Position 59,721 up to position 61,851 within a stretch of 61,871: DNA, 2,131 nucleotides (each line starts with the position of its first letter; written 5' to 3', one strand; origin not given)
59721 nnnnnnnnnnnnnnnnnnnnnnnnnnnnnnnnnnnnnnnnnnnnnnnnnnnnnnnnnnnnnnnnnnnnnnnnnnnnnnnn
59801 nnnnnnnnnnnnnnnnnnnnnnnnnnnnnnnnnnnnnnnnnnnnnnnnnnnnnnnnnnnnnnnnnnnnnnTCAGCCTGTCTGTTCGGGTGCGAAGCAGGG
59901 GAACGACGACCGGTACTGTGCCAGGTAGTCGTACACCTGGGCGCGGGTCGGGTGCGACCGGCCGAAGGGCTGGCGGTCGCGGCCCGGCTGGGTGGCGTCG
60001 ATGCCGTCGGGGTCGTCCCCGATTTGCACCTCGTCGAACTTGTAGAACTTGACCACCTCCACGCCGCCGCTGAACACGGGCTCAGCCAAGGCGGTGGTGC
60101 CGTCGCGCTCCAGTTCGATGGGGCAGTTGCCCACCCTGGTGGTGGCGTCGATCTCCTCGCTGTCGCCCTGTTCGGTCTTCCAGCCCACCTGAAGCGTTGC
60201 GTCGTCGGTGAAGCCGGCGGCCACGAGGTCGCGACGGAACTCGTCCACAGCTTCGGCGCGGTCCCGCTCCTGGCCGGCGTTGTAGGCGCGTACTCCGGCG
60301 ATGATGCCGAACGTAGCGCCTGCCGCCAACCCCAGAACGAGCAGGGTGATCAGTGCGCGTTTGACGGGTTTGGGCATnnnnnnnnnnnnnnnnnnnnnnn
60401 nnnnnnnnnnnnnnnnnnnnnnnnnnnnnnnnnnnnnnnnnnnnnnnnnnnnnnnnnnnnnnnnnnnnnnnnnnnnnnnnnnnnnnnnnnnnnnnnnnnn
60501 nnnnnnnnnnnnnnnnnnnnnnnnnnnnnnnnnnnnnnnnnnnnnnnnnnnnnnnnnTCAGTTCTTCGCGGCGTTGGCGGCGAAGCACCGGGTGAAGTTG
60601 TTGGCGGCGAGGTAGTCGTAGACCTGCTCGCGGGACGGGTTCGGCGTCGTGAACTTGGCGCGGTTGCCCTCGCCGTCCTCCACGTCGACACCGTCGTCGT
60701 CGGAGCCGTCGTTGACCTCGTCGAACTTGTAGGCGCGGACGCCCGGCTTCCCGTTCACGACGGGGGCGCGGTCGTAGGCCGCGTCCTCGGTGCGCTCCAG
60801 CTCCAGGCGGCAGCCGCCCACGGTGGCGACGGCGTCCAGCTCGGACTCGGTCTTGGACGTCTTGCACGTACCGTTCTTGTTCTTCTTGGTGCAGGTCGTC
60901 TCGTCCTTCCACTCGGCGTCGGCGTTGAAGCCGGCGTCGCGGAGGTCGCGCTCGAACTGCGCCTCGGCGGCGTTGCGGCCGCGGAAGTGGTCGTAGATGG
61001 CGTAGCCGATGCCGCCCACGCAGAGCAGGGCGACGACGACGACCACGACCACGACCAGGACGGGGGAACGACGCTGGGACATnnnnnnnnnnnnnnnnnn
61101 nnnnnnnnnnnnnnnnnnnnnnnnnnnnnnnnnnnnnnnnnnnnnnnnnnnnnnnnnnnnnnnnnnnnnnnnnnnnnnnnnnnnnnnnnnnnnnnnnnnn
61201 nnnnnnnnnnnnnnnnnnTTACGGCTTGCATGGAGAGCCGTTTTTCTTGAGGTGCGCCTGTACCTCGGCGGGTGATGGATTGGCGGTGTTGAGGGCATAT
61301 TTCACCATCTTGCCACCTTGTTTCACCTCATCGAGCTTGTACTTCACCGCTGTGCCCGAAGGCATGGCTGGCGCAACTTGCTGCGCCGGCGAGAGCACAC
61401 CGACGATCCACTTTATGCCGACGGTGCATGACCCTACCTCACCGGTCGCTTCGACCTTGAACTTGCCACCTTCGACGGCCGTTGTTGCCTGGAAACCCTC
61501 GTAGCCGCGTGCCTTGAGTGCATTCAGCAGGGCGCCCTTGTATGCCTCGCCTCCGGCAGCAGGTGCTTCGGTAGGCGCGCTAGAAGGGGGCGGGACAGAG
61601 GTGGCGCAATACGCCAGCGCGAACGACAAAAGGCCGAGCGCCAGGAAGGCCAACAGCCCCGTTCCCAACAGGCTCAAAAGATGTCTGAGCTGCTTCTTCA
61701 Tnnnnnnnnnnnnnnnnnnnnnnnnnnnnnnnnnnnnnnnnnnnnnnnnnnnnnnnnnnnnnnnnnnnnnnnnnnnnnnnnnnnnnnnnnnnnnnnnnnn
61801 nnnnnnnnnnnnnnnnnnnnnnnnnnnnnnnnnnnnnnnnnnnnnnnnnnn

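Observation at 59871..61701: Three tandem paralogs (H, I, J) with a conserved Cys pair and a G+C gradient suggesting repeated acquisition or stepwise amelioration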

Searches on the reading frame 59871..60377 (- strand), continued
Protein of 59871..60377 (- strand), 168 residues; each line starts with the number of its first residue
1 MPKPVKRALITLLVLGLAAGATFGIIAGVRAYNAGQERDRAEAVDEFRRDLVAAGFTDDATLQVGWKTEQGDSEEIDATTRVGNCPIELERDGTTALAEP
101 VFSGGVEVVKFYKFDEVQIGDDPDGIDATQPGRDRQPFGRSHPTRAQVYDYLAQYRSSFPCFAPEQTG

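Call 91: find_related_loci(query=L106:6818-9343:+, collection=genome_contigs, flank=2500)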
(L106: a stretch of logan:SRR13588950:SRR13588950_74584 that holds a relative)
Query L106:6818-9343:+ (841 aa) in genome_contigs; peptide patterns used: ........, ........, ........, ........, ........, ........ (x = any residue, [..] = any of these).
164 stretches matched a pattern; 147 encode a relative of the query (tblastn E <= 1e-3); the best 80 are kept; 80 distinct loci.
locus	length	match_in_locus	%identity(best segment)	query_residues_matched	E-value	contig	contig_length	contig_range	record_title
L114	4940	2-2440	80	30-841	0e+0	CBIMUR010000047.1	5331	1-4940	MAG TPA_asm: uncultured bacterium isolate SRR16817064_concoct_5 genome assembly, contig: ERZ27394172.7336, whole genome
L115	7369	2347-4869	76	1-841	0e+0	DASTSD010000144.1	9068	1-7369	MAG TPA_asm: Candidatus Saccharimonadales bacterium isolate SMAG_U2271 k141_1004762, whole genome shotgun sequence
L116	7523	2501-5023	74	1-841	0e+0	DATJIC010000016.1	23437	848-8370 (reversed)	MAG TPA_asm: Verrucomicrobiia bacterium isolate SMAG_U15528 k141_8754903, whole genome shotgun sequence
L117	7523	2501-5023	71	1-841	0e+0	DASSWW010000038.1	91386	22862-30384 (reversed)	MAG TPA_asm: Candidatus Saccharimonadales bacterium isolate SMAG_U633 k141_1177279, whole genome shotgun sequence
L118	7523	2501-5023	71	1-841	0e+0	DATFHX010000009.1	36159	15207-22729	MAG TPA_asm: Candidatus Saccharimonadales bacterium isolate SMAG_U8700 k141_2158344, whole genome shotgun sequence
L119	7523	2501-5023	70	1-841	0e+0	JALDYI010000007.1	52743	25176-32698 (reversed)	MAG: Candidatus Saccharibacteria bacterium isolate MCT-ROC-18 NODE_214_length_52743_cov_7.769492, whole genome shotgun s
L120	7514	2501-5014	69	1-838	0e+0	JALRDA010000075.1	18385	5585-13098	MAG: Candidatus Saccharimonadia bacterium isolate JJ.18 JJ_1185878, whole genome shotgun sequence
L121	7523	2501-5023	69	1-841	0e+0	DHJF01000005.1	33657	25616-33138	MAG TPA_asm: Candidatus Saccharibacteria bacterium UBA4727 UBA4727_contig_609, whole genome shotgun sequence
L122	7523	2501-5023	68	1-841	0e+0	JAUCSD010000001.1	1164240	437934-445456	MAG: Candidatus Saccharibacteria bacterium isolate RYN_404 scaffold_239928, whole genome shotgun sequence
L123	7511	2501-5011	66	1-838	0e+0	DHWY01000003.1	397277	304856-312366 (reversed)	MAG TPA_asm: Candidatus Saccharibacteria bacterium UBA5170 UBA5170_contig_27, whole genome shotgun sequence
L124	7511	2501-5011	66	1-838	0e+0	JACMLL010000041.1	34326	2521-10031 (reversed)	MAG: Candidatus Saccharibacteria bacterium isolate ES-bin-308 ES-bin-308-contig-k141_8769376, whole genome shotgun seque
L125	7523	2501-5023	71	1-841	0e+0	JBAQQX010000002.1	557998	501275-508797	MAG: Candidatus Saccharimonadales bacterium isolate MFD12015_ilm_asm_bin4 k127_17485, whole genome shotgun sequence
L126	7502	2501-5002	68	1-841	0e+0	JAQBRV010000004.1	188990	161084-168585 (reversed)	MAG: Candidatus Saccharibacteria bacterium isolate RYN_410 scaffold_2265057, whole genome shotgun sequence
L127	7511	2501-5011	66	1-838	0e+0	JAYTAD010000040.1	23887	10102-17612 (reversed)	MAG: Candidatus Saccharibacteria bacterium isolate GFS_1383 GFS_1383_39, whole genome shotgun sequence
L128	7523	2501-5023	65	1-841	0e+0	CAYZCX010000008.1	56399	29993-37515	MAG TPA_asm: uncultured Candidatus Saccharibacteria bacterium isolate SRP200132_co1_147 genome assembly, contig: NODE_85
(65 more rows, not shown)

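Call 97: find_encoding_contigs(protein=P0019, flank=8000, max_places=1)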
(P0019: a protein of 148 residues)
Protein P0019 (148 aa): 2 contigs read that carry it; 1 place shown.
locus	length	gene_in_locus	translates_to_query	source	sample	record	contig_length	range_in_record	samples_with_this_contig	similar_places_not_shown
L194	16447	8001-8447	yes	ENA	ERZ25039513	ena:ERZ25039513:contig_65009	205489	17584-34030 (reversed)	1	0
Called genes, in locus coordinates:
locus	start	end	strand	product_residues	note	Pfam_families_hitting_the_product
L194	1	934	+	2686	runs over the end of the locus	PF25210:Kelch_FKB95 (faint), PF01344:Kelch_1 (faint), PF13415:Beta-prop_FBX42, PF13964:Beta-prop_Calicin (faint), PF24681:Kelch_KLHDC2_KLHL20_DRC7, PF24981:Beta-prop_ATRN-LZTR1, PF13415:Beta-prop_FBX42 (weak), PF24681:Kelch_KLHDC2_KLHL20_DRC7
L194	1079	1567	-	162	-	-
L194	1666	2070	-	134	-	PF16320:Ribosomal_L12_N, PF00542:Ribosomal_L12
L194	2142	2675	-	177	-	PF00466:Ribosomal_L10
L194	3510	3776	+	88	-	-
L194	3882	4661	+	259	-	-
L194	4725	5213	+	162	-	PF00383:dCMP_cyt_deam_1, PF14437:MafB19-deam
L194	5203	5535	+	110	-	-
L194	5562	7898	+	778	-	PF02223:Thymidylate_kin, PF02511:Thy1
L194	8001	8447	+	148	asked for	-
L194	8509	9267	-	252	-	PF21448:DNMK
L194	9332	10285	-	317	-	PF00687:Ribosomal_L1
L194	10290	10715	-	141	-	PF03946:Ribosomal_L11_N, PF00298:Ribosomal_L11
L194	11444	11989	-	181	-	PF02357:NusG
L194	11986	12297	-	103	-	PF00584:SecE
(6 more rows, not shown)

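Call 98: find_encoding_contigs(protein=P0020, flank=8000, max_places=1)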
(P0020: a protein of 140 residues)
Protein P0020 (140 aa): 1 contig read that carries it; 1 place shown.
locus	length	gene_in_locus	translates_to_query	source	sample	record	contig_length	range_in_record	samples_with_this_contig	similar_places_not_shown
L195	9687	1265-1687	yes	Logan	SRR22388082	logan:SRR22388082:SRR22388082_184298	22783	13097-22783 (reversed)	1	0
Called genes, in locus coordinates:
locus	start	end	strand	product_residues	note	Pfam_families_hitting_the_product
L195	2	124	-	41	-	?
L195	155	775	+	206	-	PF03848:TehB (weak), PF13489:Methyltransf_23, PF08241:Methyltransf_11, PF08242:Methyltransf_12, PF13649:Methyltransf_25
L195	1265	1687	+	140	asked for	-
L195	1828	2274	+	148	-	-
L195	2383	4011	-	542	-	-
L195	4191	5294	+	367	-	PF06441:EHN, PF00561:Abhydrolase_1, PF12697:Abhydrolase_6 (weak)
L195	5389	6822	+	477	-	PF00224:PK, PF02887:PK_C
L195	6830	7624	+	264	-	PF00459:Inositol_P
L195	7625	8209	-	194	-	PF06414:Zeta_toxin, PF08433:KTI12 (faint), PF13671:AAA_33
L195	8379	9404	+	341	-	PF00953:Glycos_transf_4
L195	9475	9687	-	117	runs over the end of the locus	-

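Call 99: find_encoding_contigs(protein=P0021, flank=8000, max_places=1)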
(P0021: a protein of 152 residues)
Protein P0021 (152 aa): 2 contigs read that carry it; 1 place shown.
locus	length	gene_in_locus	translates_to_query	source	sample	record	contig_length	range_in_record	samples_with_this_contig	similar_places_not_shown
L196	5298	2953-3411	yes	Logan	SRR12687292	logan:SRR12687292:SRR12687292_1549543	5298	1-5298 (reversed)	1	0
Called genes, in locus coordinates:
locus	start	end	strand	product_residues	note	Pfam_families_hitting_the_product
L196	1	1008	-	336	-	?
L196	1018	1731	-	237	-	PF23023:Anti-Pycsar_Apyc1, PF00753:Lactamase_B, PF12706:Lactamase_B_2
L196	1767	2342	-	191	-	PF00293:NUDIX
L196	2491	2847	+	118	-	PF04138:GtrA_DPMS_TM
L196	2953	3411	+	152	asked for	-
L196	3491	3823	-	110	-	-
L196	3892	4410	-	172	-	PF00293:NUDIX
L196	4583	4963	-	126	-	-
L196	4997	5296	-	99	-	?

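Call 108: search_protein_families(library=padloc, proteins=[window:59871-60377:-], max_evalue=0.01)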
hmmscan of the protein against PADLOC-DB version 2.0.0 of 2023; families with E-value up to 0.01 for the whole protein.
window:59871-60377:- (168 aa): 0 families

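Call 109: search_solved_structures(query=A5, max_evalue=1)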
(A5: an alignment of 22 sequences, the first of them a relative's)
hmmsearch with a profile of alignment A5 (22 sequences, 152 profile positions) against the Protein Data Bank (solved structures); distinct sequences matched with E-value up to 1: 3.
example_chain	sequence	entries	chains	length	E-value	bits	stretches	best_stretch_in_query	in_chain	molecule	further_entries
7mq5_A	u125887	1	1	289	0.17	14.9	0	26-83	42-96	Universal stress protein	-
3mt0_A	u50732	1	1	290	0.17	14.9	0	26-83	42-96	uncharacterized protein PA1789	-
9t5u_I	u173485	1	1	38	0.71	12.9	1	9-41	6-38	PsbI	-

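Call 116: search_protein_families(library=ncbifam, alignment_id=A5, max_evalue=0.05)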
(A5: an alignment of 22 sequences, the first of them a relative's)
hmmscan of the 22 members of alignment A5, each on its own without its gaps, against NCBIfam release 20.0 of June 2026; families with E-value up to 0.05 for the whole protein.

A. member 1, P0002 (174 aa): 2 families
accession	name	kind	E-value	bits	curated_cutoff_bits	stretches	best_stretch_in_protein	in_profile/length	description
TIGR00985.1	3a0801s04tom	subfamily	0.0028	17.5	163.55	1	11-74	7-68/148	mitochondrial import receptor subunit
NF051431.1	Rv0361_Cterm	subfamily_domain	0.0051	17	37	1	5-72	2-71/140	Rv0361 family membrane protein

B. families by the number of members that match (of 22 scanned): 9 families
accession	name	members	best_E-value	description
TIGR00985.1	3a0801s04tom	2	0.0028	mitochondrial import receptor subunit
NF051431.1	Rv0361_Cterm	1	0.0051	Rv0361 family membrane protein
NF007635.1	PRK10299.1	1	0.01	PhoP/PhoQ regulatory lipoprotein MgrB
NF007319.0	PRK09810.1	1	0.013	lipoprotein antitoxin entericidin A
TIGR04361.1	TrbK_Ti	1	0.015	entry exclusion protein TrbK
TIGR00711.1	efflux_EmrB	1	0.017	DHA2 family efflux MFS transporter permease subunit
NF038058.1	adhes_P110_Nter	1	0.021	P110/LppT family adhesin N-terminal domain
NF033853.2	KPN_two_small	1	0.026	small membrane protein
NF052375.1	antisigma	1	0.035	anti-sigma factor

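Call 117: search_protein_families(library=pfam, alignment_id=A5, max_evalue=0.05)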
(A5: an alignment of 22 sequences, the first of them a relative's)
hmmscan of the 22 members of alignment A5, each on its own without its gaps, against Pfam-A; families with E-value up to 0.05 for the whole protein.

A. member 1, P0002 (174 aa): 1 family
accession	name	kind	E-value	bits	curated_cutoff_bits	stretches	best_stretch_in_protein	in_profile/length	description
PF19664.4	DUF6167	-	0.027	15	27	0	19-50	5-36/96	Family of unknown function (DUF6167)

B. families by the number of members that match (of 22 scanned): 4 families
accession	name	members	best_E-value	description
PF14880.11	COX14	2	0.024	Cytochrome oxidase c assembly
PF04588.18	HIG_1_N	1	0.0047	Hypoxia induced protein conserved region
PF19168.5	DUF5850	1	0.022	Family of unknown function (DUF5850)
PF19664.4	DUF6167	1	0.027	Family of unknown function (DUF6167)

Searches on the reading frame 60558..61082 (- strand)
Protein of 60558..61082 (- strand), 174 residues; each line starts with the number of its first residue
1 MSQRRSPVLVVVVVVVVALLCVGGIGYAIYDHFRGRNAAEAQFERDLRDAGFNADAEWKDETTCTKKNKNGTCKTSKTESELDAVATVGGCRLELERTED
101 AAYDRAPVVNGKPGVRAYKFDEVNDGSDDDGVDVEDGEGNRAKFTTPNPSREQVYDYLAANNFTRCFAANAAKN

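Call 6: search_protein_families(library=pfam, proteins=[window:60558-61082:-], max_evalue=1)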
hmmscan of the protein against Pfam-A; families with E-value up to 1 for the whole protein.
window:60558-61082:- (174 aa): 4 families
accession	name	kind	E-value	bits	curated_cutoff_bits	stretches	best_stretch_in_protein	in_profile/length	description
PF19664.4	DUF6167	-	0.027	15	27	1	19-50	5-36/96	Family of unknown function (DUF6167)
PF24951.3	LisH_PAC1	-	0.11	12.7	27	1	155-169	12-26/36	PAC1 LisH domain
PF22852.1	SoxE_N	-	0.27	11.5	27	1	6-28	5-27/48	Sulfocyanin, N-terminal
PF20088.4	DUF6480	-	0.91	9.9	25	0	4-29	50-75/78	Family of unknown function (DUF6480)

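Call 11: search_protein_families(library=ncbifam, proteins=[window:60558-61082:-], max_evalue=0.01)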
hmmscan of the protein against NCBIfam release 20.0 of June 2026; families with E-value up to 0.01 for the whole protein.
window:60558-61082:- (174 aa): 2 families
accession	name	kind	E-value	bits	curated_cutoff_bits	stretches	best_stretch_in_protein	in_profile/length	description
TIGR00985.1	3a0801s04tom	subfamily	0.0028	17.5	163.55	1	11-74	7-68/148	mitochondrial import receptor subunit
NF051431.1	Rv0361_Cterm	subfamily_domain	0.0051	17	37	1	5-72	2-71/140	Rv0361 family membrane protein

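Call 23: search_protein_families(library=phrogs, proteins=[window:60558-61082:-], max_evalue=0.1)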
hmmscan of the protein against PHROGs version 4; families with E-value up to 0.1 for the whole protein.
window:60558-61082:- (174 aa): 1 family
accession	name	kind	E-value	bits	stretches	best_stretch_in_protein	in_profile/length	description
phrog_11251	-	unknown function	0.093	13.9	0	40-80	30-70/73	-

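Call 85: search_dna_similar(query=window:60558-61082:-, collection=phages, mode=protein, max_evalue=1, max_rows=10)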
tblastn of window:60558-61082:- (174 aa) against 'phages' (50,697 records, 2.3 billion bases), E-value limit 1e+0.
No match.

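Call 108: search_protein_families(library=padloc, proteins=[window:60558-61082:-], max_evalue=0.01)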
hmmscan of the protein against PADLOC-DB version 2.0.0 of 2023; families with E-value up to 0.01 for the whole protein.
window:60558-61082:- (174 aa): 0 families

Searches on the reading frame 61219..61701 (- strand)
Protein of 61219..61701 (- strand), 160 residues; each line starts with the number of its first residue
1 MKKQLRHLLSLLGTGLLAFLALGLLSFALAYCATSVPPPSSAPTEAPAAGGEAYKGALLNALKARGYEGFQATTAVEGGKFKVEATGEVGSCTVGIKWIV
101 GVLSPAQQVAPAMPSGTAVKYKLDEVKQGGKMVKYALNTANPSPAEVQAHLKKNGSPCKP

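Call 6: search_protein_families(library=pfam, proteins=[window:61219-61701:-], max_evalue=1)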
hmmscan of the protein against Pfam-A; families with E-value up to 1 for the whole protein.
window:61219-61701:- (160 aa): 1 family
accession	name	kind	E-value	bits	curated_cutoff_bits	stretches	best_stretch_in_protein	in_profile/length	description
PF07332.16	Phage_holin_3_6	-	0.076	13.5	28.4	1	3-36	32-65/116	Putative Actinobacterial Holin-X, holin superfamily III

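Call 11: search_protein_families(library=ncbifam, proteins=[window:61219-61701:-], max_evalue=0.01)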
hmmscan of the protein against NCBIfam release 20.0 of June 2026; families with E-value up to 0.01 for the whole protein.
window:61219-61701:- (160 aa): 0 families

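Call 23: search_protein_families(library=phrogs, proteins=[window:61219-61701:-], max_evalue=0.1)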
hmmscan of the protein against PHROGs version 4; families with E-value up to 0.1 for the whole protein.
window:61219-61701:- (160 aa): 0 families

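Call 86: search_dna_similar(query=window:61219-61701:-, collection=phages, mode=protein, max_evalue=1, max_rows=10)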
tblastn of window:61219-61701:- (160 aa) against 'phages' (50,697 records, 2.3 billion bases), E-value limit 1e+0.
No match.

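Call 88: predict_structure(alignment_id=A7)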
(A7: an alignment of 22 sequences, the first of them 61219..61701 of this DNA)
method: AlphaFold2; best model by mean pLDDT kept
length: 160 residues; sequences in the alignment: 22
mean_pLDDT: 85.2   pTM: 0.66
mean pLDDT of the five models: 85.2, 84.1, 82.4, 80.4, 79.0
residues with pLDDT >= 90: 74; 70-90: 59; 50-70: 26; < 50: 1
segments of 3 or more residues with pLDDT < 50: none
pLDDT, mean of each block of 10 residues (from residue 1): 76 88 84 63 61 93 97 89 95 95 72 80 95 95 97 84
secondary structure, 60 per line:
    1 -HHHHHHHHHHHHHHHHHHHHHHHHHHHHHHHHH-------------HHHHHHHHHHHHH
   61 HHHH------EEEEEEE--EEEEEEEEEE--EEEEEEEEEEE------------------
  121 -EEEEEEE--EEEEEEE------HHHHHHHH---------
elements in order: H2-34 H48-64 E71-77 E80-89 E92-102 E122-128 E131-137 H144-151

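Call 108: search_protein_families(library=padloc, proteins=[window:61219-61701:-], max_evalue=0.01)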
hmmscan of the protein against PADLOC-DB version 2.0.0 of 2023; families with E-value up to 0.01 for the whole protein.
window:61219-61701:- (160 aa): 0 families
